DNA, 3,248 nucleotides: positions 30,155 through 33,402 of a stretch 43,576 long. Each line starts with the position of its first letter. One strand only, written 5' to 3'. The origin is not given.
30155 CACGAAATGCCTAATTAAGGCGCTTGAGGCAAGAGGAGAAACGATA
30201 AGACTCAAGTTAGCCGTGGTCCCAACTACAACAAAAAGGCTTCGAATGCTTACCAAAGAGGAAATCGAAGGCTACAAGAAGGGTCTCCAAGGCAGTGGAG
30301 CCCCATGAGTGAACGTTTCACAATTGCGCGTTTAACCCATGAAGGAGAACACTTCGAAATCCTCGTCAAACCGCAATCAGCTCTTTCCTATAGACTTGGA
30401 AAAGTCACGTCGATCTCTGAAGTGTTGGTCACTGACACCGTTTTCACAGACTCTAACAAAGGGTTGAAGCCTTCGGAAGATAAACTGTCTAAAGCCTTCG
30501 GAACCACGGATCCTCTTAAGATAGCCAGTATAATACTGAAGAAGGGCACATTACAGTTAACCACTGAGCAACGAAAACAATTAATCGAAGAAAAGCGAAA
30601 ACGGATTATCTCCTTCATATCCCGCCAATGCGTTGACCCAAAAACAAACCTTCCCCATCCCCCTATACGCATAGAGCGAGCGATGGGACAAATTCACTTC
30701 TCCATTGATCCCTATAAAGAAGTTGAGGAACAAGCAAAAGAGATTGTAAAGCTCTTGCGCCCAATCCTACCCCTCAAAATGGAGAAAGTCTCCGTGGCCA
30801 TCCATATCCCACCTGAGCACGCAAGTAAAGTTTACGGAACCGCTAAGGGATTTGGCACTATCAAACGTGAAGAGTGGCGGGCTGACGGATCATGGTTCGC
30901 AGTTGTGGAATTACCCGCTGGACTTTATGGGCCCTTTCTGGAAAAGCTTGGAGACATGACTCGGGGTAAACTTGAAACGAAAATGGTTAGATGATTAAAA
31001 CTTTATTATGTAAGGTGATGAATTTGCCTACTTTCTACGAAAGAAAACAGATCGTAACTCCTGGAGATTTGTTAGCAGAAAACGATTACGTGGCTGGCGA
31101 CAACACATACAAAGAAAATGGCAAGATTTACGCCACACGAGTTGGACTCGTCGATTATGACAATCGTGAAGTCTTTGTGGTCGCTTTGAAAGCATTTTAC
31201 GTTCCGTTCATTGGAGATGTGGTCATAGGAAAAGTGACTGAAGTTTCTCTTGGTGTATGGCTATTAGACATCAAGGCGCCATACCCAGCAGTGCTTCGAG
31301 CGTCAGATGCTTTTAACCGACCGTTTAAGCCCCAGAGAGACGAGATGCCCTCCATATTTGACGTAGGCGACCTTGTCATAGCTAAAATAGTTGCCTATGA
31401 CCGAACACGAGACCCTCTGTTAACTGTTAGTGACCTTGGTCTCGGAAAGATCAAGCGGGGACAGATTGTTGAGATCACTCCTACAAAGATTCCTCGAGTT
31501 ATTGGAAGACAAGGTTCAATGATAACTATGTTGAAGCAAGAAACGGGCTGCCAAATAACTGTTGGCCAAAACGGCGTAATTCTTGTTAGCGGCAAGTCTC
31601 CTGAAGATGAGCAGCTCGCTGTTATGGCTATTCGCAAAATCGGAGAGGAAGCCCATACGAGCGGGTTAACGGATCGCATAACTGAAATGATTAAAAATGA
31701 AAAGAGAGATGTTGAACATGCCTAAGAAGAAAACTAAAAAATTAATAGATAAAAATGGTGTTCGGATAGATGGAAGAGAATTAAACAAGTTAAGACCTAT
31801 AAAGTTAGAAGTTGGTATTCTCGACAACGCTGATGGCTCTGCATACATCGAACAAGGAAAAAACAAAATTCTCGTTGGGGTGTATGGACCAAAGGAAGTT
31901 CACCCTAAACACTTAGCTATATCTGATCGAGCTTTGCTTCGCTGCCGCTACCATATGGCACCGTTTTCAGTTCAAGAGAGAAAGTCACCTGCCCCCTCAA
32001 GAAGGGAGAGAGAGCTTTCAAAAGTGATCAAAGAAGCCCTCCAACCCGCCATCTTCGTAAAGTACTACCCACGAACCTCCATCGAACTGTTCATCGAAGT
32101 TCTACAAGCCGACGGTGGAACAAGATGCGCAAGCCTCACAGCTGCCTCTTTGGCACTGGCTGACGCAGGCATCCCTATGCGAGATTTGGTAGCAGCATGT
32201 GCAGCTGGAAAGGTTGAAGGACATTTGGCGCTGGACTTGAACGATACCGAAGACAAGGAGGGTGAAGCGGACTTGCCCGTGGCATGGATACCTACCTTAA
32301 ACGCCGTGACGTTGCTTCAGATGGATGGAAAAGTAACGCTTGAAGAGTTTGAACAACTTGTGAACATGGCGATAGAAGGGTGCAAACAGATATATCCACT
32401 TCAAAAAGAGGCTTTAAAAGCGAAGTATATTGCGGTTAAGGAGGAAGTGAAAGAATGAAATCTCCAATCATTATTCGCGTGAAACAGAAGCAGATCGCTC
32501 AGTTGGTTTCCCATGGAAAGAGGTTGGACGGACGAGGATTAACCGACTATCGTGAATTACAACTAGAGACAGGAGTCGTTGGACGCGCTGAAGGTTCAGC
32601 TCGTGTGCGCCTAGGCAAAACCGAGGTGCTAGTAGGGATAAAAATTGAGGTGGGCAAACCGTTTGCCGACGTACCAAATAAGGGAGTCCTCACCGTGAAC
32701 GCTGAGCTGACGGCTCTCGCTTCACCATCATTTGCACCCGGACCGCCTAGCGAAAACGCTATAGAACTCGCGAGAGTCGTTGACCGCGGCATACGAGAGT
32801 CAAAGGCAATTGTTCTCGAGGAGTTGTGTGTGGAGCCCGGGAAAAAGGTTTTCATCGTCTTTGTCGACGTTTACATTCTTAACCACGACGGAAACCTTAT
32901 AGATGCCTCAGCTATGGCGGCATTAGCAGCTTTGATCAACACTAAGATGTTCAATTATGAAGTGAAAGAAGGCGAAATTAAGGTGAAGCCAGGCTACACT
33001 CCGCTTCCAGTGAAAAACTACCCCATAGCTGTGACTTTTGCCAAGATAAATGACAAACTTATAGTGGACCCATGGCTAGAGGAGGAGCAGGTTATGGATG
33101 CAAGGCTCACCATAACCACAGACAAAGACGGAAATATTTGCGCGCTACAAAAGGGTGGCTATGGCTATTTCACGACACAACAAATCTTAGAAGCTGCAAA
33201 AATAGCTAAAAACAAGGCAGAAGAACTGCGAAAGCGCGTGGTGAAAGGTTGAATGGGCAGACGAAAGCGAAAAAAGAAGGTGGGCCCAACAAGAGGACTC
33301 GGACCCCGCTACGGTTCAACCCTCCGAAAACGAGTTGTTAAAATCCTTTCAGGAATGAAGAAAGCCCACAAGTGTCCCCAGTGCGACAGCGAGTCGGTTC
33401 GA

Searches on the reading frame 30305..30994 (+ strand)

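Call 27: search_protein_families(library=pfam, proteins=[window:30305-30994:+])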
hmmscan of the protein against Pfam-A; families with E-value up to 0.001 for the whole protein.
window:30305-30994:+ (229 aa): 3 families
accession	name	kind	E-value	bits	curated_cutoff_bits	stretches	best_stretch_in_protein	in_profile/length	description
PF01172.24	SBDS_N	-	7.5e-26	90.3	24.6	1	6-91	3-88/88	Shwachman-Bodian-Diamond syndrome (SBDS) N-terminal domain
PF09377.16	SBDS_domain_II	-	2e-25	88.9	27.2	1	99-160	1-62/62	SBDS protein, domain II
PF20268.4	SBDS_C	-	4.6e-15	55.7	27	1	164-228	3-69/71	SBDS protein, C-terminal domain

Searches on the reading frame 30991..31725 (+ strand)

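Call 27: search_protein_families(library=pfam, proteins=[window:30991-31725:+])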
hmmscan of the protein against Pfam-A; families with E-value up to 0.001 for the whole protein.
window:30991-31725:+ (244 aa): 6 families
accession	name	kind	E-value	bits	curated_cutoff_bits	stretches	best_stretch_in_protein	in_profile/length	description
PF22625.2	ECR1_N_2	-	8.5e-14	51.5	27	1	20-67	2-51/51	Exosome RNA binding protein RRP4 N-terminal domain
PF14382.12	ECR1_N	-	7.5e-11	42.1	27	1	21-55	1-36/38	Exosome complex exonuclease RRP4 N-terminal region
PF00013.35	KH_1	-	8.3e-10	38.7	21.5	1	159-215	3-65/66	KH domain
PF21266.3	RRP4_S1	-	1.5e-09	38.4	27.3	1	70-133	2-71/73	RRP4, S1 domain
PF15985.11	KH_6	-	1.1e-07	32.5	27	1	157-204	1-46/47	KH domain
PF21262.3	RRP40_S1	-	6.6e-06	26.4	27.1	1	70-146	1-72/83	Exosome complex component RRP40, S1 domain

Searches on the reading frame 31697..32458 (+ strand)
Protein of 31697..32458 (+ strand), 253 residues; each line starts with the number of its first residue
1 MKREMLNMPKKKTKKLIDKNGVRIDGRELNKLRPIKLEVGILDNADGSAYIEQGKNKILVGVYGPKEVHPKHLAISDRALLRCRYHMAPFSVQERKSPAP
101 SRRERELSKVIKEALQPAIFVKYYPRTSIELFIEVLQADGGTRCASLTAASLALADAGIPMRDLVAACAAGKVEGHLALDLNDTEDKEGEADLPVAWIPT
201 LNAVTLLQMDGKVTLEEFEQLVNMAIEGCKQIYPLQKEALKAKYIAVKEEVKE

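Call 27: search_protein_families(library=pfam, proteins=[window:31697-32458:+])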
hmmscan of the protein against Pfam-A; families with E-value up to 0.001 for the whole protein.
window:31697-32458:+ (253 aa): 2 families
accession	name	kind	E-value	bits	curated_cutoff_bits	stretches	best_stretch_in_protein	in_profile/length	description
PF01138.27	RNase_PH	-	4.4e-38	131.1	25.5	1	32-160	2-130/130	3' exoribonuclease family, domain 1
PF03725.20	RNase_PH_C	-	2.9e-12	46.8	20.8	1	163-228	1-67/67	3' exoribonuclease family, domain 2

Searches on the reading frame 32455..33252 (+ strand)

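Call 27: search_protein_families(library=pfam, proteins=[window:32455-33252:+])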
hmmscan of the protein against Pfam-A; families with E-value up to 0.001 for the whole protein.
window:32455-33252:+ (265 aa): 2 families
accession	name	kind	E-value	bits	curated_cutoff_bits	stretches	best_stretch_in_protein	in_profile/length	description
PF01138.27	RNase_PH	-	6.1e-32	111.2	25.5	1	32-164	2-128/130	3' exoribonuclease family, domain 1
PF03725.20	RNase_PH_C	-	1.1e-20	73.7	20.8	1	188-253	1-66/67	3' exoribonuclease family, domain 2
